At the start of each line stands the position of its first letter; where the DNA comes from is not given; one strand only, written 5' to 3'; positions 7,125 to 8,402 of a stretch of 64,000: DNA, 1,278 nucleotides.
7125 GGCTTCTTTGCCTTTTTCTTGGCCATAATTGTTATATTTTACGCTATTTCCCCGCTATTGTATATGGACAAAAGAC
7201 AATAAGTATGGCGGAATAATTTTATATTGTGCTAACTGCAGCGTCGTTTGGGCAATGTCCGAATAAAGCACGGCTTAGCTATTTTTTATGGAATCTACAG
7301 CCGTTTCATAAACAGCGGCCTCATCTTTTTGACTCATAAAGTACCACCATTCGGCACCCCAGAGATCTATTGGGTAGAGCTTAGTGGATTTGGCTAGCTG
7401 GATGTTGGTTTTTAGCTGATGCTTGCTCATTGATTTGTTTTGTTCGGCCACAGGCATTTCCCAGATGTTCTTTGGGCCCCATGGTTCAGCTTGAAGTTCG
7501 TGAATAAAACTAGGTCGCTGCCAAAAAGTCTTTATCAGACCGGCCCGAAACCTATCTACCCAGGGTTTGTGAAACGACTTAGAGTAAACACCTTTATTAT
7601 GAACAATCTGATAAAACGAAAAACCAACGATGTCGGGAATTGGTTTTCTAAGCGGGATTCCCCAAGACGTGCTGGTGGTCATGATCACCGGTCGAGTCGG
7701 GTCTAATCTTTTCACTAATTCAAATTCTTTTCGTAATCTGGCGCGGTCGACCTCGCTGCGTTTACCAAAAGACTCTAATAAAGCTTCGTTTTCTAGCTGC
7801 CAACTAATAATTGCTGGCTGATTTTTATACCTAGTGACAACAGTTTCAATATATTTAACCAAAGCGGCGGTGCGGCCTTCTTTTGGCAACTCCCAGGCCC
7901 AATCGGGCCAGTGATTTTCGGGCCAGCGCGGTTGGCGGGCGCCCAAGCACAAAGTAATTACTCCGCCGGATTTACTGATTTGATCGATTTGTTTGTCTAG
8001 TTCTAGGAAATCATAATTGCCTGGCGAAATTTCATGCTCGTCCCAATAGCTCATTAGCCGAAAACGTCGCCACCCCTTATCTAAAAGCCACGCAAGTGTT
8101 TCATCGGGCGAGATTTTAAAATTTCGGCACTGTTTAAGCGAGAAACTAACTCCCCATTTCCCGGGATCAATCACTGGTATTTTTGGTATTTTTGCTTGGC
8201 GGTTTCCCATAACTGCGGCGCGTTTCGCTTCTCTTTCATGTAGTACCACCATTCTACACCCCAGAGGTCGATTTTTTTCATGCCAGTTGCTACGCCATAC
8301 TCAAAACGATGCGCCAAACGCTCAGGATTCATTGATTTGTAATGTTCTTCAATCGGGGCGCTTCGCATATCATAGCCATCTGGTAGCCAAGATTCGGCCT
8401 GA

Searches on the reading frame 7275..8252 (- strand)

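Call 52: search_protein_families(library=pfam, proteins=[window:7275-8252:-])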
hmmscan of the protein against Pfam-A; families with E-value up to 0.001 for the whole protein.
window:7275-8252:- (325 aa): 3 families
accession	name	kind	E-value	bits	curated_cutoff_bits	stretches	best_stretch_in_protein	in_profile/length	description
PF02449.21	Glyco_hydro_42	-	1.8e-08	34.6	21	0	70-119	34-84/376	Beta-galactosidase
PF02836.23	Glyco_hydro_2_C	-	1.3e-06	28.3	21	1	129-194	108-163/302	Glycosyl hydrolases family 2, TIM barrel domain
PF00331.26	Glyco_hydro_10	-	0.0004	20.2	22.1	1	70-162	47-134/311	Glycosyl hydrolase family 10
